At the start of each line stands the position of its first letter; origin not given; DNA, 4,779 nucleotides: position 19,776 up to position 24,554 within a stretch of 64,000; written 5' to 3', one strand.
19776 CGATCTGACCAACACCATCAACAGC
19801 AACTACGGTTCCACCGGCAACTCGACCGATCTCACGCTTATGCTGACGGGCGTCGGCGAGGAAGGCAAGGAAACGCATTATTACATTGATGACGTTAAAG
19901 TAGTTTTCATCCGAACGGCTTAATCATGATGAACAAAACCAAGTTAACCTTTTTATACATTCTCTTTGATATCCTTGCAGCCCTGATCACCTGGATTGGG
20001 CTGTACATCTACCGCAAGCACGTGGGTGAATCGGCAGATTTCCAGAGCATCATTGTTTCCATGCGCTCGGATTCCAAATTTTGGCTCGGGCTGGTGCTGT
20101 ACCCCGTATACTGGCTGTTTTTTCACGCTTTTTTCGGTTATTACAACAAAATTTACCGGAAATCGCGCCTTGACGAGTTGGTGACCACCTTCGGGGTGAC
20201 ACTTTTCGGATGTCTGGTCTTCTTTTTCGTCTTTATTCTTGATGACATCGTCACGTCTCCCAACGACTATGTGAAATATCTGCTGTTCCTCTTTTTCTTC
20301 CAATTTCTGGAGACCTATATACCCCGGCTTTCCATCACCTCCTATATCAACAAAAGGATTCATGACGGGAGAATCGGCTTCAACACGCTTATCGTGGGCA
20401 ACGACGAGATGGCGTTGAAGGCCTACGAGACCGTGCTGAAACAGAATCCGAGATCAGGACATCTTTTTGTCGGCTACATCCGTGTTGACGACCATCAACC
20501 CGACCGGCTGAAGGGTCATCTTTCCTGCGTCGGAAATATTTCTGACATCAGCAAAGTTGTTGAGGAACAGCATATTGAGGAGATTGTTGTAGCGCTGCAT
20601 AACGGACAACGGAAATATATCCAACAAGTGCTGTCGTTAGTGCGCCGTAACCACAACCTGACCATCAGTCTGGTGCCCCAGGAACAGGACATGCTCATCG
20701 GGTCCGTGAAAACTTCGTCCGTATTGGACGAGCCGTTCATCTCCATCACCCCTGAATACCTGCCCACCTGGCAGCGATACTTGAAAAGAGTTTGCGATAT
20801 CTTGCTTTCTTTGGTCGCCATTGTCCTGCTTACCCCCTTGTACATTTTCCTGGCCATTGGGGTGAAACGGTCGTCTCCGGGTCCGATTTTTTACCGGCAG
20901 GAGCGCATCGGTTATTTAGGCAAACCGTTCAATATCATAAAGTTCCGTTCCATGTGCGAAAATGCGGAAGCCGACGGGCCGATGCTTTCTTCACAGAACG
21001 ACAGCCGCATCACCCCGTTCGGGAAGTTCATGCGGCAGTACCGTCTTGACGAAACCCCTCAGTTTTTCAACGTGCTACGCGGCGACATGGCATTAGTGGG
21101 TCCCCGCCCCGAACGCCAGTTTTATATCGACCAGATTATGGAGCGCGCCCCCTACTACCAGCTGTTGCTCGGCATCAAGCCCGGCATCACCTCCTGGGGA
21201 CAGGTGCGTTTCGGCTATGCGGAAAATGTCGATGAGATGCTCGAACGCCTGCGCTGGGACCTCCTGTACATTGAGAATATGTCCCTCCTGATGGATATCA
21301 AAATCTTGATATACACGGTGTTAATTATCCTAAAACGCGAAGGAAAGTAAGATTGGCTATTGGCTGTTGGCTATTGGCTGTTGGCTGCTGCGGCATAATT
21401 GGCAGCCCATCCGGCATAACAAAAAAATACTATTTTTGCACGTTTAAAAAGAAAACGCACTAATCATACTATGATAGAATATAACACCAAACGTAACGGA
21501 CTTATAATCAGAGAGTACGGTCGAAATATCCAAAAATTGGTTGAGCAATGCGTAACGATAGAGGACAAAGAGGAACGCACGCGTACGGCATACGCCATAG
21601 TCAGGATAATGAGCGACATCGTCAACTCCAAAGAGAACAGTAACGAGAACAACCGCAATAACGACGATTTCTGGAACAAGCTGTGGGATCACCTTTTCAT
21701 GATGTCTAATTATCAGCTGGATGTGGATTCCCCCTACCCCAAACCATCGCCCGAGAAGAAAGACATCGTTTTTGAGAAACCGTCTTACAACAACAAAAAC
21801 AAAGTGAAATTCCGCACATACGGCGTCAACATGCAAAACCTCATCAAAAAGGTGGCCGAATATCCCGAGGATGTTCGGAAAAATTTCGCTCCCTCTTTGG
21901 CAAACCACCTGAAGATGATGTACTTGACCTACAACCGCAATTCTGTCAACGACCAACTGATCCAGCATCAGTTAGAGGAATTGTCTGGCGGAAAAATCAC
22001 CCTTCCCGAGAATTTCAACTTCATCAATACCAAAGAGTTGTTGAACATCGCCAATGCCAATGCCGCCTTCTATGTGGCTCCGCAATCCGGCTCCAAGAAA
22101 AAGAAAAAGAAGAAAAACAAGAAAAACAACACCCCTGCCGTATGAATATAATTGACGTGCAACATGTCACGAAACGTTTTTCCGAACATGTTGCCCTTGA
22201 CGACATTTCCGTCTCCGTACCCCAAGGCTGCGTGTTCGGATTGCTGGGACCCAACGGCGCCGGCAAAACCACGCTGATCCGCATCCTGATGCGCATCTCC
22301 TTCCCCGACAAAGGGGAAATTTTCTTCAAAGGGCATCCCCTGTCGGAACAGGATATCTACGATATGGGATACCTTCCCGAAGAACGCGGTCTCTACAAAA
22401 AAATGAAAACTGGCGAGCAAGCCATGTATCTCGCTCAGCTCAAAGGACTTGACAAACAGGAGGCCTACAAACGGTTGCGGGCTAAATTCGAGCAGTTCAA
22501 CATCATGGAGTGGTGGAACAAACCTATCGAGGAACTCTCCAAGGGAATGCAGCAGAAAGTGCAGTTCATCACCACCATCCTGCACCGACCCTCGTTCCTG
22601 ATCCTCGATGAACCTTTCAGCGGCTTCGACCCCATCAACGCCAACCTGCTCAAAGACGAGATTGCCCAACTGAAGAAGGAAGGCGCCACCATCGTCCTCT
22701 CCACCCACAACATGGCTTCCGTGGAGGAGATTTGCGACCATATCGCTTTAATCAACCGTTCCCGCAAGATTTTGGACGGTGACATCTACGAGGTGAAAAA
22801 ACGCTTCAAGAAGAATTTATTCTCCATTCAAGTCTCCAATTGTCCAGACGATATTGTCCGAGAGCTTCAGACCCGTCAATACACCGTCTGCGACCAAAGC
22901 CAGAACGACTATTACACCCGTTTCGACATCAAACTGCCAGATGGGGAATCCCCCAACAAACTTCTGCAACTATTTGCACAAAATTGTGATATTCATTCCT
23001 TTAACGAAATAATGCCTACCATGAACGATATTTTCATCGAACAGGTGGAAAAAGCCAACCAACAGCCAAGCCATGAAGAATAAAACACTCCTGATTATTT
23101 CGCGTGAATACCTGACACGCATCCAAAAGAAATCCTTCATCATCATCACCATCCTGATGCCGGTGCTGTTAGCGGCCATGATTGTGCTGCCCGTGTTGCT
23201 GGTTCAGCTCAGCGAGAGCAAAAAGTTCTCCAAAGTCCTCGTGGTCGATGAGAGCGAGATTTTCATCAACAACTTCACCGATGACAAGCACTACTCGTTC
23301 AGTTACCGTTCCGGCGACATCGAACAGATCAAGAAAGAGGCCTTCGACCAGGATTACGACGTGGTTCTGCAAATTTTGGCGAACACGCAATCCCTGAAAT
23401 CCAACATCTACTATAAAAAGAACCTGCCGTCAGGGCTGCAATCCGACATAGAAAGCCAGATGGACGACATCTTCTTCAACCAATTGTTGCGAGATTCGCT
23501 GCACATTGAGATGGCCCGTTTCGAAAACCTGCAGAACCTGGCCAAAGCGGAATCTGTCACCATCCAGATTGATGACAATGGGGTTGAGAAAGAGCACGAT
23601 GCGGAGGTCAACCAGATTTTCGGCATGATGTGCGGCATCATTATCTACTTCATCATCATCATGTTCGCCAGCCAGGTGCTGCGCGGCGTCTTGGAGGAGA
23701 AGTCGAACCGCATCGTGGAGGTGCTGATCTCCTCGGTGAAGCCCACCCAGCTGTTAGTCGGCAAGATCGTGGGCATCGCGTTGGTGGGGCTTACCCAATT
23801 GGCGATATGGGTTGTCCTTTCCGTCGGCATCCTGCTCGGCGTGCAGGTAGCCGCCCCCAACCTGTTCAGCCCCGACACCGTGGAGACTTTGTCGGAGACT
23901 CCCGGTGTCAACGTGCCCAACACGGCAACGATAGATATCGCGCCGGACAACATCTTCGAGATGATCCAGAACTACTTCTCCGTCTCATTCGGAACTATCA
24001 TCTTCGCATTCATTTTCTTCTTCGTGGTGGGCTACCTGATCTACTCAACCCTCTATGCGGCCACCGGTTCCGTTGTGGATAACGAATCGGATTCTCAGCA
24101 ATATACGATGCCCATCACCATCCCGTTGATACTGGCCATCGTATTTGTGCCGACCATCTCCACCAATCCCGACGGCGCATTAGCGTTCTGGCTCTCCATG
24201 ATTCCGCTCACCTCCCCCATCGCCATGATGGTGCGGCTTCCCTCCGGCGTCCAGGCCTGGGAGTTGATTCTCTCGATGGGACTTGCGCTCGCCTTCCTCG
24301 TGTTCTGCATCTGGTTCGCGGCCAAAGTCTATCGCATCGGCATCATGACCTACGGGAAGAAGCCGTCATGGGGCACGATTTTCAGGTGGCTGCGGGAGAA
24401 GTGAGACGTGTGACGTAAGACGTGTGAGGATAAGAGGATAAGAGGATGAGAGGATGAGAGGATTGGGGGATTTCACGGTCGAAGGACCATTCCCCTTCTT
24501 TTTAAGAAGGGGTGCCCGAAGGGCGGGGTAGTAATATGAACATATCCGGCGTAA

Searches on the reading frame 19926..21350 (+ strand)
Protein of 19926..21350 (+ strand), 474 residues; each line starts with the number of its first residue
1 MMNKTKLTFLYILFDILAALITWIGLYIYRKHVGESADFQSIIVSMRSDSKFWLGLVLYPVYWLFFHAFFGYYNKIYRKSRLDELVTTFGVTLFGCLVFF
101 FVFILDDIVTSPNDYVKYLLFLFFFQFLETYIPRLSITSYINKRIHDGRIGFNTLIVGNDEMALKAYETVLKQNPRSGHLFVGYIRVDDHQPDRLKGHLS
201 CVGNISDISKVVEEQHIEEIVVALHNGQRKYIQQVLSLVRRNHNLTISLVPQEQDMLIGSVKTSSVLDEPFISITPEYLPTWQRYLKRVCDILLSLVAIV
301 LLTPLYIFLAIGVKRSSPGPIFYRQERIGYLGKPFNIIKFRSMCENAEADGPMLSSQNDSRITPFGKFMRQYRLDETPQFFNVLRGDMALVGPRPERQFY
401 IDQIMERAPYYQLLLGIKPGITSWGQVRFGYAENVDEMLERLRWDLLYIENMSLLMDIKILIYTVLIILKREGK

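Call 25: search_protein_families(library=pfam, proteins=[window:19926-21350:+], max_evalue=0.001)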
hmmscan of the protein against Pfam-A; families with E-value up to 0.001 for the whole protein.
window:19926-21350:+ (474 aa): 2 families
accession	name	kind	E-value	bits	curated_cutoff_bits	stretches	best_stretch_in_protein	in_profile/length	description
PF02397.22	Bac_transf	-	6.2e-64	215.3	27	1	287-469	1-178/179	Bacterial sugar transferase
PF13727.12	CoA_binding_3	-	3e-11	44.1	25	1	76-251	5-175/175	CoA-binding domain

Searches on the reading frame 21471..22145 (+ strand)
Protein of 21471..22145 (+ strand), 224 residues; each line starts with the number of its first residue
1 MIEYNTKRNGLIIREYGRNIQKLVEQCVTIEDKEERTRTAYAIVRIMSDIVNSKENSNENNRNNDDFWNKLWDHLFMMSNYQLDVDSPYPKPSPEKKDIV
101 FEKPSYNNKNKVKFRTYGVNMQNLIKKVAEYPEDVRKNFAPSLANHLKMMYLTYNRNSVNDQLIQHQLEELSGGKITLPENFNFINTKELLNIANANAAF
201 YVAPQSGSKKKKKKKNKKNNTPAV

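Call 25: search_protein_families(library=pfam, proteins=[window:21471-22145:+], max_evalue=0.001)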
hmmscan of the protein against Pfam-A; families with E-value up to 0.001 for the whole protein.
window:21471-22145:+ (224 aa): 1 family
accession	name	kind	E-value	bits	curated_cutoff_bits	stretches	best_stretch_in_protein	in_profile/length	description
PF14123.11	DUF4290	-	1.4e-53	181.4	27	1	3-180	2-172/174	Domain of unknown function (DUF4290)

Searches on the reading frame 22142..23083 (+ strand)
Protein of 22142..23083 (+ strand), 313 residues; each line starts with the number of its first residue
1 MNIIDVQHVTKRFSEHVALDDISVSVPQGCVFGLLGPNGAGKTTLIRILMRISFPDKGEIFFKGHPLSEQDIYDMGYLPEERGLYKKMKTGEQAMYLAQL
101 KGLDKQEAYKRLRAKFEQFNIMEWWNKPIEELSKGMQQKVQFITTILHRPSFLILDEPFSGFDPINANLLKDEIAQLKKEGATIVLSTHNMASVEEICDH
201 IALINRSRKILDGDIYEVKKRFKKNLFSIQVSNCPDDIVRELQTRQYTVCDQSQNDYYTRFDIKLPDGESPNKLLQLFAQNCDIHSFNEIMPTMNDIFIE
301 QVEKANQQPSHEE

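Call 25: search_protein_families(library=pfam, proteins=[window:22142-23083:+], max_evalue=0.001)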
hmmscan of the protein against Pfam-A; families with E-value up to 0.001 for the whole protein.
window:22142-23083:+ (313 aa): 4 families
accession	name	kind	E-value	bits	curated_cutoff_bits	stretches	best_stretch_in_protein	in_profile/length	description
PF00005.33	ABC_tran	-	2.7e-26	93.3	25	1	19-159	1-136/137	ABC transporter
PF13304.12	AAA_21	-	9.2e-17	62.5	27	2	128-192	234-301/304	AAA domain, putative AbiEii toxin, Type IV TA system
PF13732.12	DrrA1-3_C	-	2.7e-15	57.3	27.4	1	213-302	1-81/81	ATP-binding protein DrrA1-3-like, C-terminal domain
PF05707.18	Zot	-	3.5e-05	23.8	20.3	1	97-232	33-167/197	Zonular occludens toxin (Zot)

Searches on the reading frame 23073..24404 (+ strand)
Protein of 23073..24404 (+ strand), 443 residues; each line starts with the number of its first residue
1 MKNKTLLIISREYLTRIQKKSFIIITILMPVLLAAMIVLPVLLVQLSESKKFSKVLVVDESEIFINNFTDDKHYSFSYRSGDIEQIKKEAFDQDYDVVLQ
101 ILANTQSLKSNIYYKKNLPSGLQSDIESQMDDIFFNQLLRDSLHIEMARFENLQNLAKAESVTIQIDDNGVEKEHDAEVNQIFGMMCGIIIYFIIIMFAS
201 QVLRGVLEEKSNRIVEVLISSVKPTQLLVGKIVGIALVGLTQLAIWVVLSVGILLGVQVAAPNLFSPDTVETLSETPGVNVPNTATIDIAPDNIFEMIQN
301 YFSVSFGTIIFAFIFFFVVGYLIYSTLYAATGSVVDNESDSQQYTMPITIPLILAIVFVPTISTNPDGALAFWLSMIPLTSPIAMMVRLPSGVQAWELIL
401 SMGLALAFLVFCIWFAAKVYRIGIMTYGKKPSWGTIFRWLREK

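Call 25: search_protein_families(library=pfam, proteins=[window:23073-24404:+], max_evalue=0.001)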
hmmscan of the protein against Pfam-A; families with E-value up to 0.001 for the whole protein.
window:23073-24404:+ (443 aa): 2 families
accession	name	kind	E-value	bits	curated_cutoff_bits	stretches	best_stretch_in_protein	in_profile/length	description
PF12698.13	ABC2_membrane_3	-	2e-56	192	31.6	1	20-417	1-346/347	ABC-2 family transporter protein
PF12679.13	ABC2_membrane_2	-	0.00013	21.8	27.2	1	8-394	3-246/283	ABC-2 family transporter protein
